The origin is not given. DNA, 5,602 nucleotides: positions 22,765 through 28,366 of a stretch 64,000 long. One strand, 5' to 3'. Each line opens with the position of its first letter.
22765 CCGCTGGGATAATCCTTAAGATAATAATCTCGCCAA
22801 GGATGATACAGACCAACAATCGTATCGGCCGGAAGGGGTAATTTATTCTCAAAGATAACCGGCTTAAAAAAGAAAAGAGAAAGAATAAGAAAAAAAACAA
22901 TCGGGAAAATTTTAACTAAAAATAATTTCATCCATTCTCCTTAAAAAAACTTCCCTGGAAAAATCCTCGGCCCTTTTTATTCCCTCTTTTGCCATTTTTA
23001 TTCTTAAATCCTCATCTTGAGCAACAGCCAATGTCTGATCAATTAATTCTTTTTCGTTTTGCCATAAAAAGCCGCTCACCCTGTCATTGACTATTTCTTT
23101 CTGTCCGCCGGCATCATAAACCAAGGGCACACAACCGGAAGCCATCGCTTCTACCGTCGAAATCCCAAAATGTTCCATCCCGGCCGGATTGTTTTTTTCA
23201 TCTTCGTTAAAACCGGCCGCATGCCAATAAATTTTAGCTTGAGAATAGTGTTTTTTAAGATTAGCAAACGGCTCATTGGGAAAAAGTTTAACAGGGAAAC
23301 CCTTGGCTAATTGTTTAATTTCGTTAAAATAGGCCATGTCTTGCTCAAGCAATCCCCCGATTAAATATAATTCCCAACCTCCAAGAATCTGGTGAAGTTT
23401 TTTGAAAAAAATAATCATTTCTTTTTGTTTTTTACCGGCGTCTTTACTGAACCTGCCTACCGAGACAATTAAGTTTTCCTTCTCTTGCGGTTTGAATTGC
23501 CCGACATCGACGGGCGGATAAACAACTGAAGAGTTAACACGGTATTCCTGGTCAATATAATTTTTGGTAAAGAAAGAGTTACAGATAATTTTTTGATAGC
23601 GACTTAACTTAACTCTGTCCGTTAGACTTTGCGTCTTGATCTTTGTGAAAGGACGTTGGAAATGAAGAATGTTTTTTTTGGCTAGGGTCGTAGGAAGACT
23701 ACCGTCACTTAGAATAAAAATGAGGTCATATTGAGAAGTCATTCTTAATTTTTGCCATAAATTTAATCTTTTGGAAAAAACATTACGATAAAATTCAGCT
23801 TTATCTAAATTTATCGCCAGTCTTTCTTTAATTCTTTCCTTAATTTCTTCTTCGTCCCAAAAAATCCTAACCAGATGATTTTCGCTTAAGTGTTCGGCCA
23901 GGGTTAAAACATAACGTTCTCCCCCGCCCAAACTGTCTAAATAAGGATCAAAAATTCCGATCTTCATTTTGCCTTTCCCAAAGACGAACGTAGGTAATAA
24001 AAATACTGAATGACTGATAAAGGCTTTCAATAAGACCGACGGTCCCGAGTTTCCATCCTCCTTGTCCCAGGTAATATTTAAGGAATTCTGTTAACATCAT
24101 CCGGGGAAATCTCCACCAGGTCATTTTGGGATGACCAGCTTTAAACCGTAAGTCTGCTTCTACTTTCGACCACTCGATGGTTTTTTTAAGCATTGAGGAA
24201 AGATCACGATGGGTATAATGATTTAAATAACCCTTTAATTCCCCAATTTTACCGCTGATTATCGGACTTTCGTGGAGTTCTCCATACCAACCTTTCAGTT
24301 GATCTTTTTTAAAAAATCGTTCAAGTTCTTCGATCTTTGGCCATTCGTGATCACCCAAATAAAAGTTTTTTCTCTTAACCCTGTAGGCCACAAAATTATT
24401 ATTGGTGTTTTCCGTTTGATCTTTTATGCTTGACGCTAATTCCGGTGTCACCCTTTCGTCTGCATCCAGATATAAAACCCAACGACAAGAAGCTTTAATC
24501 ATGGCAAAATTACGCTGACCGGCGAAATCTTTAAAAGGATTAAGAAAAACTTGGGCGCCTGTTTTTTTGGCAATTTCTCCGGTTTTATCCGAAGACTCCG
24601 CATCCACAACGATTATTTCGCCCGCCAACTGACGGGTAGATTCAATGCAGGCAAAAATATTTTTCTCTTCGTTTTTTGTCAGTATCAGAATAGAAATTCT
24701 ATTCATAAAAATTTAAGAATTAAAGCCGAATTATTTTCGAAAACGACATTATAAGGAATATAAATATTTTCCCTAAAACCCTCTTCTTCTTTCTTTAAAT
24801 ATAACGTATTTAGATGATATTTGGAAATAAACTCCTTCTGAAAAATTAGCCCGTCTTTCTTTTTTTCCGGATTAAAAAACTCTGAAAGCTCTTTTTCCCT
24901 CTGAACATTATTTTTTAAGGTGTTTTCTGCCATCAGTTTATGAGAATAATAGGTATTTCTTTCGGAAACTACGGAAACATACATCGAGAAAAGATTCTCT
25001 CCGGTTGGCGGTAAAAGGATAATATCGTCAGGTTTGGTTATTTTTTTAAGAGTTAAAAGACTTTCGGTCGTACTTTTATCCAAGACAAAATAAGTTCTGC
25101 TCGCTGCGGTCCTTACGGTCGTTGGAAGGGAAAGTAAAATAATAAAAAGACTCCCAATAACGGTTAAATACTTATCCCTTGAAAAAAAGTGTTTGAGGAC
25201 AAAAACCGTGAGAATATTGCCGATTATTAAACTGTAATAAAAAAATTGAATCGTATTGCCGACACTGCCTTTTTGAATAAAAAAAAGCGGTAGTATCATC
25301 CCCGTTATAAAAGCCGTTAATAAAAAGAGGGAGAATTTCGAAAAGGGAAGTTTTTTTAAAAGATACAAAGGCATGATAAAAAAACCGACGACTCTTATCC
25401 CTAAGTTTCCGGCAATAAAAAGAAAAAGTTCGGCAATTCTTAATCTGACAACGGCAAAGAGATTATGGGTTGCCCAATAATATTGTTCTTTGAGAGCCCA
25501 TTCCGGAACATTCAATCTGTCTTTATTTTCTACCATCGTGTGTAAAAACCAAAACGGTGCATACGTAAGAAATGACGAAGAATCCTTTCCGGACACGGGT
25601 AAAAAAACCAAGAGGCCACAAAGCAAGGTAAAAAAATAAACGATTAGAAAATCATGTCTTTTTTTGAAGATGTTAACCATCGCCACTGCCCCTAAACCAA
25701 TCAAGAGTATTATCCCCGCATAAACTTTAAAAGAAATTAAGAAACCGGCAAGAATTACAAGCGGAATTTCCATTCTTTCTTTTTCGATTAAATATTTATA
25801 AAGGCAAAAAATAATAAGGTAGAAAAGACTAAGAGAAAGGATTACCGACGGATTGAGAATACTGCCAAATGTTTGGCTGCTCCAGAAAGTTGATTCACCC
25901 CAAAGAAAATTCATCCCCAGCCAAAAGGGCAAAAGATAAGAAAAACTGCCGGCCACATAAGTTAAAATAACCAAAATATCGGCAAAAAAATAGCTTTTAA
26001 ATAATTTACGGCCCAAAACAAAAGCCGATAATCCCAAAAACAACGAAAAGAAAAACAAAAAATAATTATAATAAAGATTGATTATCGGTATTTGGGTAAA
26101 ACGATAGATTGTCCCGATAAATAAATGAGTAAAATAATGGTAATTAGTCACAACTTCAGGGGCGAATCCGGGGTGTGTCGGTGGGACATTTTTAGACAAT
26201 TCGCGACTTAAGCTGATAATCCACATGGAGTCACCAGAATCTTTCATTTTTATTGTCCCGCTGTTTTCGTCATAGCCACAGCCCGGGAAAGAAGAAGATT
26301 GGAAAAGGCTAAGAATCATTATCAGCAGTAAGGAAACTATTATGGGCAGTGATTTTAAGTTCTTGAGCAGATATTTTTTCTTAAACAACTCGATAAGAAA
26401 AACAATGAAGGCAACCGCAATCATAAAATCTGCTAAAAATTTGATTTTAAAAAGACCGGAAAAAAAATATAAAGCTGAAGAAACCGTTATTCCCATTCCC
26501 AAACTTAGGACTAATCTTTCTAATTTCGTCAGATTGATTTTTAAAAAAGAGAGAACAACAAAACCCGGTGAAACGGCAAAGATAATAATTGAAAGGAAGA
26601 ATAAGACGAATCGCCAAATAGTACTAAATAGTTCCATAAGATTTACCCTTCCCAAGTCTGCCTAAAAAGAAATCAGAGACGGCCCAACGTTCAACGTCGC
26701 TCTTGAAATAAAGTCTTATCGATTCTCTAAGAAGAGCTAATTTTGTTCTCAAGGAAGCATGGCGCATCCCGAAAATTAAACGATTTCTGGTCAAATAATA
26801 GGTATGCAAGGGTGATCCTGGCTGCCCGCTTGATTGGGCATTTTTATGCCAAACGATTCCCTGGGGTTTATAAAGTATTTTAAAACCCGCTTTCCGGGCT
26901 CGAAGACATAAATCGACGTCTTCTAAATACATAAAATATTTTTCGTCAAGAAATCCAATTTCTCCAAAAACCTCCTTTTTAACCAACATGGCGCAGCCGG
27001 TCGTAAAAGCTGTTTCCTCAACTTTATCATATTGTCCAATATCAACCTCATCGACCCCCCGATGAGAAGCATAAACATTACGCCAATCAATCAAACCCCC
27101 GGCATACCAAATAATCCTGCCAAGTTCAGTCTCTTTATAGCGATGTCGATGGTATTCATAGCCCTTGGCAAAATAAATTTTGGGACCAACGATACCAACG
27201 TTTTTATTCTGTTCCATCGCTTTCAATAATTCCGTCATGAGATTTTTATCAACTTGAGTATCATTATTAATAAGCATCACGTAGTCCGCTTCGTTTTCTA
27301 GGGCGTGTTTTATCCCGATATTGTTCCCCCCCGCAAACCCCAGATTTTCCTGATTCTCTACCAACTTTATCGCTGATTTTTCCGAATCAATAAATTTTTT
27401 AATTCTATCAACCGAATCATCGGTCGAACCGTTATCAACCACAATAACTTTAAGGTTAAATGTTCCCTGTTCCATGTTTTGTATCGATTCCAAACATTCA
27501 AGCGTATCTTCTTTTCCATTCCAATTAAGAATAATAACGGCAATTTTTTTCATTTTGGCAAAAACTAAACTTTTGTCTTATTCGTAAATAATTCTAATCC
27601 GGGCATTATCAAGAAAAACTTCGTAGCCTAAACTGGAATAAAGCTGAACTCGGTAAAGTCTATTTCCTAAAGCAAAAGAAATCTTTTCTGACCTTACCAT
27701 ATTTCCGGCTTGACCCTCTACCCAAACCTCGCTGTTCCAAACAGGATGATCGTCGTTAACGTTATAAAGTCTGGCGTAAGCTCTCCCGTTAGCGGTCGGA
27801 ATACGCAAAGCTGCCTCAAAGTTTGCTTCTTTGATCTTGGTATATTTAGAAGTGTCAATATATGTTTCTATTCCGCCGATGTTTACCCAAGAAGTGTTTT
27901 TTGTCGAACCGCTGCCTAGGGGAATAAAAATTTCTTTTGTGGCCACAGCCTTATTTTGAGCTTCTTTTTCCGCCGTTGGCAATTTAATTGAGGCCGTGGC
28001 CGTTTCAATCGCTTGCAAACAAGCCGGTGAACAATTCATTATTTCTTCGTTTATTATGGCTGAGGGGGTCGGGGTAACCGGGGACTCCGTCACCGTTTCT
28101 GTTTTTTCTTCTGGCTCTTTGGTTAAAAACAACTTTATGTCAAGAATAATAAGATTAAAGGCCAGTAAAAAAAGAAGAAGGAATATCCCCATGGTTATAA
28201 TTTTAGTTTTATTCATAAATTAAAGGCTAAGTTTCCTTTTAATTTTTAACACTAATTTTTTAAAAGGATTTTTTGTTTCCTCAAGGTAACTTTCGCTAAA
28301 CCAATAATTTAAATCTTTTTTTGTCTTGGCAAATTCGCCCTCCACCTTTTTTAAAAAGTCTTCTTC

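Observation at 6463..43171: About 36.7 kb single-strand mega-operon of roughly 30 glycosylation genes dominated by GT-C membrane transferases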

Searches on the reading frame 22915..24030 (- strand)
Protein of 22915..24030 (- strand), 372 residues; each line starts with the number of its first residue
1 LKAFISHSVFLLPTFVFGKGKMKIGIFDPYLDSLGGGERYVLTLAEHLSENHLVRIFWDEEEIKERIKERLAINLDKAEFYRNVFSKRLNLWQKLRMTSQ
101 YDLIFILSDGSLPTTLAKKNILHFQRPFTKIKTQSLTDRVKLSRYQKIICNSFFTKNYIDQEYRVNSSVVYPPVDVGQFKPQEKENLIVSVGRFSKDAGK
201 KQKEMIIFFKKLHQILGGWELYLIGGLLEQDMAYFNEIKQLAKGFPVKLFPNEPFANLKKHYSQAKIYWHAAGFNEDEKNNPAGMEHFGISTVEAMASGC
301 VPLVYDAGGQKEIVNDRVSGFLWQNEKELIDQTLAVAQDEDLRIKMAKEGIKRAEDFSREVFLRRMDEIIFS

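Call 4: search_protein_families(library=pfam, proteins=[window:22915-24030:-], max_evalue=0.01)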
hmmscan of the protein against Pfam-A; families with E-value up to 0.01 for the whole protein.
window:22915-24030:- (372 aa): 4 families
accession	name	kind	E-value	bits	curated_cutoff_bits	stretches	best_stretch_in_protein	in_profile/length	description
PF00534.26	Glycos_transf_1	-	1.1e-19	71.1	26.4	1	180-353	10-172/172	Glycosyl transferases group 1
PF13692.12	Glyco_trans_1_4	-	5.3e-11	43.4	27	1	186-339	2-142/142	Glycosyl transferases group 1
PF13439.12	Glyco_transf_4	-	8.3e-09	36.1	28.5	1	35-176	2-168/170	Glycosyltransferase Family 4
PF13524.12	Glyco_trans_1_2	-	0.001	19.5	25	1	256-355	38-130/144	Glycosyl transferase-like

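Call 83: search_protein_families(library=ncbifam, proteins=[window:22915-24030:-], max_evalue=0.00001)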
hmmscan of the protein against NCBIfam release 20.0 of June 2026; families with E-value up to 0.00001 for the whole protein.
window:22915-24030:- (372 aa): 8 families
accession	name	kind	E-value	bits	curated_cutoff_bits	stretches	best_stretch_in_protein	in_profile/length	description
TIGR03999.1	thiol_BshA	equivalog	6e-09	35.3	273.7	1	283-365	280-365/375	N-acetyl-alpha-D-glucosaminyl L-malate synthase BshA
NF038229.1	Glyco4_Geo_Pelo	equivalog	5.5e-08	32.2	400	1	287-352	249-314/338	GPMC system family 4 glycosyltransferase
NF047881.1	glyco_SdgB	exception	9.5e-08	31.1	800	1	141-370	271-493/496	serine-aspartate repeat adhesin O-glycosyltransferase SdgB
NF041876.1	EPS_EpsE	equivalog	1.3e-07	31.3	400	1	285-355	305-377/389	exopolysaccharide biosynthesis GT4 family glycosyltransferase EpsE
NF050056.1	ProtGlycPglH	equivalog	7.7e-07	28.5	600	0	24-359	3-339/354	GalNAc-alpha-(1->4)-GalNAc-alpha-(1->3)-diNAcBac-PP-undecaprenol alpha-1,4-N-acetyl-D-galactosaminyltransferase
NF050063.1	ProtGlycPglJ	equivalog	5.9e-06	25.7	500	0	182-360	185-353/363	N-acetylgalactosamine-N,N'-diacetylbacillosaminyl-diphospho-undecaprenol 4-alpha-N-acetylgalactosaminyltransferase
TIGR03449.1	mycothiol_MshA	equivalog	6.3e-06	25.3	462.5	0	282-360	310-390/406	D-inositol-3-phosphate glycosyltransferase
TIGR02470.1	sucr_synth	equivalog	8.8e-06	24.1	810.4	0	281-323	649-691/784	sucrose synthase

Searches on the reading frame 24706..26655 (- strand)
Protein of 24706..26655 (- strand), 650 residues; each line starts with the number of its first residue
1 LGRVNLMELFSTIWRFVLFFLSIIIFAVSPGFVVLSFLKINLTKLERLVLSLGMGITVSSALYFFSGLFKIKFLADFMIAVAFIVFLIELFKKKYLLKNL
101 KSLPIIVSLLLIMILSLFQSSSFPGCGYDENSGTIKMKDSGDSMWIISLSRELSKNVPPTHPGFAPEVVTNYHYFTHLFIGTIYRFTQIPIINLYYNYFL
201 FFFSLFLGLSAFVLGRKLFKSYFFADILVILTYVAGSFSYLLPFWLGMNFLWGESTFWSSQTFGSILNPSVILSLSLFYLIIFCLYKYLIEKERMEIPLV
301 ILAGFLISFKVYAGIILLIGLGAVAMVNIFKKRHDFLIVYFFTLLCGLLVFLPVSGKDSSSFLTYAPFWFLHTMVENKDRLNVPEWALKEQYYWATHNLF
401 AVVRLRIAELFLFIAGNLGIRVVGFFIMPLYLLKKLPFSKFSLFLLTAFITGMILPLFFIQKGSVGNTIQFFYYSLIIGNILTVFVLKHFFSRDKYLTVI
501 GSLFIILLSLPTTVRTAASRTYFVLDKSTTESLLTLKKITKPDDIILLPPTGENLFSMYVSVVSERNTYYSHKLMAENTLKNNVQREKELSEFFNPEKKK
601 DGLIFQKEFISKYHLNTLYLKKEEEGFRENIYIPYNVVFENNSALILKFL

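Call 4: search_protein_families(library=pfam, proteins=[window:24706-26655:-], max_evalue=0.01)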
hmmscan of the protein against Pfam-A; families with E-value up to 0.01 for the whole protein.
window:24706-26655:- (650 aa): 0 families

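Call 13: search_protein_families(library=ncbifam, proteins=[window:24706-26655:-], max_evalue=0.1)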
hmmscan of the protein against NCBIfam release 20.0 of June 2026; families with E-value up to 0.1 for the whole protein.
window:24706-26655:- (650 aa): 0 families

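Call 22: find_homologous_proteins(query=window:24706-26655:-, max_evalue=0.00001)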
Query window:24706-26655:- (650 aa): 67 proteins with E <= 0.00001 among 8000 candidates.
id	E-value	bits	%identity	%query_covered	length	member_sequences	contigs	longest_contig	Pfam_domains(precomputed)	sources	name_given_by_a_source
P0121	0.0e+0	1268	91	99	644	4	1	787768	-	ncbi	-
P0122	4.8e-249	846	61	98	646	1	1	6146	-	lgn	-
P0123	2.5e-200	686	54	96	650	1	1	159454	-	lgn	-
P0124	7.5e-173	595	48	97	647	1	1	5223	-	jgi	jgi:hypothetical protein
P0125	9.0e-163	561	47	99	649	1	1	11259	-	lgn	-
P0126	2.3e-112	395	38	97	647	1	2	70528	-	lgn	-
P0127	1.6e-108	382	37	99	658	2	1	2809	-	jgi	-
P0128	2.9e-108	381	37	96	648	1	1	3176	-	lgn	-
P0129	4.8e-102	361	34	98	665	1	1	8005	-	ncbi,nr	ncbi:hypothetical protein HZA75_00115 [Candidatus Roizmanbacteria bacterium]|nr:hypothetical protein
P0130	1.2e-100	356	37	98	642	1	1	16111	-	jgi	-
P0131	1.1e-98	350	36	96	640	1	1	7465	-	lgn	-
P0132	6.6e-98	347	35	98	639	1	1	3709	-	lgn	-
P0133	6.3e-92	327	34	97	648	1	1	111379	-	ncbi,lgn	-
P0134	1.1e-90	323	35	95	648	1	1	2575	-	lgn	-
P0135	2.5e-70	256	32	88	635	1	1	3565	-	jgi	jgi:hypothetical protein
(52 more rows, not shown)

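Call 25: find_encoding_contigs(protein=P0121, flank=10000, max_places=2)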
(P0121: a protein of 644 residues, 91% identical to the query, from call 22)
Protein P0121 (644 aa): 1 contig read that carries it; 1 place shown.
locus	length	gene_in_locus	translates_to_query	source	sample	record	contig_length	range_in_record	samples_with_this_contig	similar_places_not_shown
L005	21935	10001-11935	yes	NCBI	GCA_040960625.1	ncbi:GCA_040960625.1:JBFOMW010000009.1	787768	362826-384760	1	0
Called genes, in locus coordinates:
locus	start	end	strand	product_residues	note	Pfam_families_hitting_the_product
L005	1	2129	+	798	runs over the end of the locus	PF09586:YfhO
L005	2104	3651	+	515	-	PF10131:PTPS_related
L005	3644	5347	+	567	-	PF10131:PTPS_related, PF13231:PMT_2 (weak)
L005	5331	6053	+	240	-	PF00535:Glycos_transf_2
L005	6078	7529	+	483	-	PF01943:Polysacc_synt, PF13440:Polysacc_synt_3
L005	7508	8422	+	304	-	PF00535:Glycos_transf_2, PF10111:Glyco_tranf_2_2 (faint)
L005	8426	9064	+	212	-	-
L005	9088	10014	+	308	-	PF00535:Glycos_transf_2, PF10111:Glyco_tranf_2_2, PF13641:Glyco_tranf_2_3, PF13632:Glyco_trans_2_3 (weak)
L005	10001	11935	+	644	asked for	-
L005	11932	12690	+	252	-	PF00535:Glycos_transf_2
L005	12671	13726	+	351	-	PF13439:Glyco_transf_4 (weak), PF00534:Glycos_transf_1, PF13692:Glyco_trans_1_4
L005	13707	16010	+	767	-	PF09586:YfhO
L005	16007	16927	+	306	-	PF00535:Glycos_transf_2, PF13641:Glyco_tranf_2_3, PF13632:Glyco_trans_2_3 (weak)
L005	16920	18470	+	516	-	-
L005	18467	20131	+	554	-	PF02366:PMT (weak), PF13231:PMT_2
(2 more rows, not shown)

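Call 34: predict_structure(alignment_id=A1)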
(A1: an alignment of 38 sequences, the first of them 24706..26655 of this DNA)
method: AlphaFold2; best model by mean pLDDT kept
length: 650 residues; sequences in the alignment: 38
mean_pLDDT: 93.8   pTM: 0.94
mean pLDDT of the five models: 93.8, 93.3, 93.3, 92.7, 92.2
residues with pLDDT >= 90: 565; 70-90: 70; 50-70: 15; < 50: 0
segments of 3 or more residues with pLDDT < 50: none
pLDDT, mean of each block of 10 residues (from residue 1): 79 95 98 95 95 98 97 97 96 70 92 97 89 89 94 96 95 95 97 95 98 97 97 96 93 93 93 98 98 97 97 97 96 94 97 76 87 93 94 97 96 96 89 84 96 95 86 97 94 89 95 91 94 97 96 92 97 91 94 95 97 97 94 97 97
secondary structure, 60 per line:
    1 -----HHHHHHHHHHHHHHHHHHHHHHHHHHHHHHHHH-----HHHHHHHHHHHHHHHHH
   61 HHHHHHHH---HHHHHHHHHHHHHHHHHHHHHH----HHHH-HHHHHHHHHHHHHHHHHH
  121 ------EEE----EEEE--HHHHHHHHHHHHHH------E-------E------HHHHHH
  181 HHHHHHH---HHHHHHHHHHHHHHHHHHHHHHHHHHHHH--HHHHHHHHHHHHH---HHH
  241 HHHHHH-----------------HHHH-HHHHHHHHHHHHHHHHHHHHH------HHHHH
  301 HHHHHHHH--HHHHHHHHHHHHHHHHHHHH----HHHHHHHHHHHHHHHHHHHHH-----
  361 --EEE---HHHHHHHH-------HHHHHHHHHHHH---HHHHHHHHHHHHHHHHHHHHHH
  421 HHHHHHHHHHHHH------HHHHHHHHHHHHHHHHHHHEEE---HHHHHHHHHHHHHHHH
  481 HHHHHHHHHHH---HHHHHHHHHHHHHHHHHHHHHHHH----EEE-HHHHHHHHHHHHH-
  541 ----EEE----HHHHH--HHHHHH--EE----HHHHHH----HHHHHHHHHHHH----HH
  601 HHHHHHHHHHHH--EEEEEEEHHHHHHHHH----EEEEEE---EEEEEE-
elements in order: H6-38 H44-68 H72-93 H98-101 H103-120 E127-129 E134-137 H140-153 H175-187 H191-219 H222-234 H238-246 H264-267 H269-289 H296-308 H311-330 H335-355 E363-365 H369-376 H384-395 H399-433 H440-458 E459-461 H465-491 H495-518 E523-525 H527-539 E545-547 H552-556 H559-564 H573-578 H583-594 H599-612 E615-621 H622-630 E635-640 E644-649

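Call 36: fold_search(model_id=the predicted structure, library=pdb)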
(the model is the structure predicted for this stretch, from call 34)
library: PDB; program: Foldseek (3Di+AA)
matches with E <= 10: 255; with E <= 0.001: 14
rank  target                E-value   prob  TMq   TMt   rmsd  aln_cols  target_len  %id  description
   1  9n9j_I                1.1e-08  1.00  0.43  0.40  15.3       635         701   10  Structure of a GRP94 folding intermediate engaged with a CCDC134- and FKBP11-bound secretory translocon (released 2025-11-19)
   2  7zlh_A                2.2e-08  1.00  0.44  0.44  11.4       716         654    9  Cryo-EM structure of C-mannosyltransferase CeDPY19, in apo state, bound to CMT2-Fab and anti-Fab nanobody (released 2023-01-11)
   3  7zlg_A                3.8e-08  1.00  0.44  0.43  13.1       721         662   10  Cryo-EM structure of C-mannosyltransferase CeDPY19, in complex with acceptor peptide and bound to CMT2-Fab and anti-Fa (released 2023-01-11)
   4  8b6l_I                3.9e-08  1.00  0.44  0.42  14.4       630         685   10  Subtomogram average of the human Sec61-TRAP-OSTA-translocon (released 2022-12-07)
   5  7zli_A                9.5e-08  1.00  0.44  0.44  12.7       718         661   10  Cryo-EM structure of C-mannosyltransferase CeDPY19, in complex with Dol25-P-Man and bound to CMT2-Fab and anti-Fab nan (released 2023-01-11)
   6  8pn9_A                1.7e-07  1.00  0.44  0.43  13.4       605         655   11  Structure of human oligosaccharyltransferase OST-A complex bound to NGI-1 (released 2024-05-08)
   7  6s7t_A                4.5e-07  1.00  0.44  0.41  13.8       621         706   10  Cryo-EM structure of human oligosaccharyltransferase complex OST-B (released 2019-12-18)
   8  3rce_A                1.7e-06  1.00  0.45  0.43  12.8       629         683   11  Bacterial oligosaccharyltransferase PglB (released 2011-06-15)
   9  8age_A                2.6e-06  1.00  0.46  0.46  13.1       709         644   10  Structure of yeast oligosaccharylransferase complex with acceptor peptide bound (released 2022-12-07)
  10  5ogl_A                4.5e-06  1.00  0.43  0.40  15.1       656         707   12  Structure of bacterial oligosaccharyltransferase PglB in complex with an acceptor peptide and an lipid-linked oligosac (released 2017-10-25)
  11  6gxc_A                6.8e-06  1.00  0.43  0.41  15.6       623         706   11  Bacterial oligosaccharyltransferase PglB in complex with an inhibitory peptide and a reactive lipid-linked oligosaccha (released 2018-11-14)
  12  8if8_C                8.3e-06  1.00  0.44  0.47  16.3       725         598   10  Arabinosyltransferase AftA (released 2023-05-31)
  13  5f15                  2.0e-04  1.00  0.46  0.54   8.1       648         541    8  Crystal Structure of ArnT from Cupriavidus metallidurans bound to Undecaprenyl phosphate (released 2016-02-17)
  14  8if8_B                3.8e-04  1.00  0.49  0.51  13.8       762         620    9  Arabinosyltransferase AftA (released 2023-05-31)
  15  9i5k_A                9.1e-03  1.00  0.36  0.46  13.7       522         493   10  Structure of the Chaetomium thermophilum Pmt4 homodimer (C2 symmetry) (released 2025-12-24)
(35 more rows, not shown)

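Call 97: search_protein_families(library=pfam, proteins=[window:24706-26655:-], max_evalue=5)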
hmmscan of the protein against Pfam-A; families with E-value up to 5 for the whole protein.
window:24706-26655:- (650 aa): 0 families

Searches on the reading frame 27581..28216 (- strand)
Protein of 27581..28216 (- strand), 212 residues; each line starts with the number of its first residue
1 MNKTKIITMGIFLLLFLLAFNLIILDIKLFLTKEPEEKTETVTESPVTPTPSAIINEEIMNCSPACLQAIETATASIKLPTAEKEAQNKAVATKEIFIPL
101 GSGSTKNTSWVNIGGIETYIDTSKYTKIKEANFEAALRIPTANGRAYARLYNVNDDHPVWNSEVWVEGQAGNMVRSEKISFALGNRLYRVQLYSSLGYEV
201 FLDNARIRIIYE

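Call 4: search_protein_families(library=pfam, proteins=[window:27581-28216:-], max_evalue=0.01)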
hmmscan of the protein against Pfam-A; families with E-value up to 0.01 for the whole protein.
window:27581-28216:- (212 aa): 0 families

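Call 13: search_protein_families(library=ncbifam, proteins=[window:27581-28216:-], max_evalue=0.1)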
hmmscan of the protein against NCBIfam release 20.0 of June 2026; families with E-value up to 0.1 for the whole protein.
window:27581-28216:- (212 aa): 0 families

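Call 97: search_protein_families(library=pfam, proteins=[window:27581-28216:-], max_evalue=5)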
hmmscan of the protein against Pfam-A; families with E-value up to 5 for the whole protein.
window:27581-28216:- (212 aa): 1 family
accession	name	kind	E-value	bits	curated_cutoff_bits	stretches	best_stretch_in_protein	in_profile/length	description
PF17671.6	DUF5531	-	0.16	12.3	25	1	8-67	26-84/152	Family of unknown function (DUF5531)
